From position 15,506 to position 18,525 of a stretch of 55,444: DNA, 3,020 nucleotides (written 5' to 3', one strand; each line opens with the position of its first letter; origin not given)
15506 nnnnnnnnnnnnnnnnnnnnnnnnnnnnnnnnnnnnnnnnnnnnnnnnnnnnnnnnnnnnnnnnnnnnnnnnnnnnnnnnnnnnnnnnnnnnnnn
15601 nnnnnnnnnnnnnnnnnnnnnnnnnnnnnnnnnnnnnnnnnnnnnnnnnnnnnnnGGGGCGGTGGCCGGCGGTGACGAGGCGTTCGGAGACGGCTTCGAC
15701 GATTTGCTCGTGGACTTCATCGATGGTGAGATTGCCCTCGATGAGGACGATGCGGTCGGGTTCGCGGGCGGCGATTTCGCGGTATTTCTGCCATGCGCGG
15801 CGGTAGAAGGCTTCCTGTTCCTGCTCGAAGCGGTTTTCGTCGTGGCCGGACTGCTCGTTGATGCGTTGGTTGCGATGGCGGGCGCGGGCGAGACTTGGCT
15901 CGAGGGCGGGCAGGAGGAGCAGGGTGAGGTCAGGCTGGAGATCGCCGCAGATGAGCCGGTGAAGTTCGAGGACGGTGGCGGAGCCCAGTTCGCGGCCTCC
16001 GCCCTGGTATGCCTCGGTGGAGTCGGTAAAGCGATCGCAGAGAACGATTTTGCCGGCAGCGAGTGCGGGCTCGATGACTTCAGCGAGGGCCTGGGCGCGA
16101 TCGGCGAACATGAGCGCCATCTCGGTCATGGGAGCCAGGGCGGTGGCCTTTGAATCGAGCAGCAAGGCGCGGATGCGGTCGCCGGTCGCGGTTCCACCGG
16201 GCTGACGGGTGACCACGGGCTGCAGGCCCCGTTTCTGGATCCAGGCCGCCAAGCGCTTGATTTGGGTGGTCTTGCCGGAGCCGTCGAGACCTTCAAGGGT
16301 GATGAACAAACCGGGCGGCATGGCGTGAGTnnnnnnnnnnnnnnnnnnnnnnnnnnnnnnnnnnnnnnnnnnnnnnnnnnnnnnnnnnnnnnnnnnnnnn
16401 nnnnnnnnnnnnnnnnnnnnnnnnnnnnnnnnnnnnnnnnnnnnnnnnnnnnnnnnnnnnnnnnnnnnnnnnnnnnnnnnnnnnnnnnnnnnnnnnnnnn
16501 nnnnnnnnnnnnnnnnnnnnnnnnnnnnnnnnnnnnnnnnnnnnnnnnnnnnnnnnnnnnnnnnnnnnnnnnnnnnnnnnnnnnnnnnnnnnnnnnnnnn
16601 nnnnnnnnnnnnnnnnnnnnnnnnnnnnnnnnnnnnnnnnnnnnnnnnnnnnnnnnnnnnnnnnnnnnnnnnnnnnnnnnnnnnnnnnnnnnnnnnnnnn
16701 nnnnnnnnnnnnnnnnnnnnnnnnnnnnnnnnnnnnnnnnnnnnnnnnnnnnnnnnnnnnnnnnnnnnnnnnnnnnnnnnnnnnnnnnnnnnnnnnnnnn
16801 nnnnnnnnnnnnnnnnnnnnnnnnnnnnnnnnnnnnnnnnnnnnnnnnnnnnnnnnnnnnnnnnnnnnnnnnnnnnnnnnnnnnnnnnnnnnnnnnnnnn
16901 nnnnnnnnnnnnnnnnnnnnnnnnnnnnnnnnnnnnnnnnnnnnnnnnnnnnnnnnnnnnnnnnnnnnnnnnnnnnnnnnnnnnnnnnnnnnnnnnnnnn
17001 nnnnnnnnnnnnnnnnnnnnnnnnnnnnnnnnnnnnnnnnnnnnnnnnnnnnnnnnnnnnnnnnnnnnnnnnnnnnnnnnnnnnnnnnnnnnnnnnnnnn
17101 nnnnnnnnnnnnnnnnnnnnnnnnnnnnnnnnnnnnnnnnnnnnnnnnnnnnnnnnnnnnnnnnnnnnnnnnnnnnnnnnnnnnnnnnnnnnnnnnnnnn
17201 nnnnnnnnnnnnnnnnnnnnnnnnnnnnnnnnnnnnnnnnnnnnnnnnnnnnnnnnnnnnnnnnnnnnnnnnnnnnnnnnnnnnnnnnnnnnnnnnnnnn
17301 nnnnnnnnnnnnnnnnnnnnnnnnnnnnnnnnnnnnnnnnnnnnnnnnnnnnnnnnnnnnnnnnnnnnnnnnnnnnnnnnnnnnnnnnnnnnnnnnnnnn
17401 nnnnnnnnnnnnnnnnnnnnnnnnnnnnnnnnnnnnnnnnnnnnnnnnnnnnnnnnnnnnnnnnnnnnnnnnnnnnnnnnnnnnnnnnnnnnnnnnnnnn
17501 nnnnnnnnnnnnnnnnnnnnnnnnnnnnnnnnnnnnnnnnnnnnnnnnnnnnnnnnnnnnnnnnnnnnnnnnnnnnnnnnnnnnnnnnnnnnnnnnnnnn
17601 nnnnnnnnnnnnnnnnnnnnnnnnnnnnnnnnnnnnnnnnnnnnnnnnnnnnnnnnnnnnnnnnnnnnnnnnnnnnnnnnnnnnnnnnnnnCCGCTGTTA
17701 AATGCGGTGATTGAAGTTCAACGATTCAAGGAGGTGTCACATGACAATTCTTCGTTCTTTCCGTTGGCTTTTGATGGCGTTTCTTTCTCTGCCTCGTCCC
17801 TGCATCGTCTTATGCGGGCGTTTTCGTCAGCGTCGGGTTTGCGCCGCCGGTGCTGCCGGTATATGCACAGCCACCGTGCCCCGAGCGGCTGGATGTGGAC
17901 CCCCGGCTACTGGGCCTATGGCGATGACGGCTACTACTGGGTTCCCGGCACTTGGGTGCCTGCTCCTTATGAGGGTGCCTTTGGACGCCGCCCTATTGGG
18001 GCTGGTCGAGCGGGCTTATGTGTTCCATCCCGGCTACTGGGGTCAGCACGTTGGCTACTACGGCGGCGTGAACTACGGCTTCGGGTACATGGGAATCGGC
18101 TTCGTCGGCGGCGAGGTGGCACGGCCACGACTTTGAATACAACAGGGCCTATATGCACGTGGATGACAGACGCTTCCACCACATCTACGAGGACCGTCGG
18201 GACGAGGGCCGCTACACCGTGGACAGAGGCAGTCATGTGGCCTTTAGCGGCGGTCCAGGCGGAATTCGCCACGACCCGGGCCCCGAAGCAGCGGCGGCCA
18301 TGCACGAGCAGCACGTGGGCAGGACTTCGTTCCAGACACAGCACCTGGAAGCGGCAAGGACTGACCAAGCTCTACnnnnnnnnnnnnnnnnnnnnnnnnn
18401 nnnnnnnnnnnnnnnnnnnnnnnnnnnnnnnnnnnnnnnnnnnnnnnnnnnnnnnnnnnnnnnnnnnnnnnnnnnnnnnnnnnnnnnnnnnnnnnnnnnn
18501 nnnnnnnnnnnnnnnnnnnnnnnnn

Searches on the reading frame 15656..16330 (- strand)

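Call 24: search_protein_families(library=pfam, proteins=[window:15656-16330:-], max_evalue=0.001)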
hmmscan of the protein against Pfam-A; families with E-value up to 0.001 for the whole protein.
window:15656-16330:- (225 aa): 3 families
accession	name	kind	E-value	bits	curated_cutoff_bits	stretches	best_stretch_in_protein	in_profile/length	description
PF02223.23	Thymidylate_kin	-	4.2e-46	157.4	27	1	12-210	1-185/185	Thymidylate kinase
PF13401.12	AAA_22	-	8.1e-06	26.6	27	0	9-66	7-64/130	AAA domain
PF00448.28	SRP54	-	0.00081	19.5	22.7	0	10-40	4-34/196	SRP54-type protein, GTPase domain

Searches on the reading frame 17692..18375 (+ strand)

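Call 24: search_protein_families(library=pfam, proteins=[window:17692-18375:+], max_evalue=0.001)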
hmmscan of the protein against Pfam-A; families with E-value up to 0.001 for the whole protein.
window:17692-18375:+ (228 aa): 1 family
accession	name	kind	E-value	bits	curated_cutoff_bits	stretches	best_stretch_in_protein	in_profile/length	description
PF12779.12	WXXGXW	-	1.8e-06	28.3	18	1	65-89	2-26/26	WXXGXW repeat (2 copies)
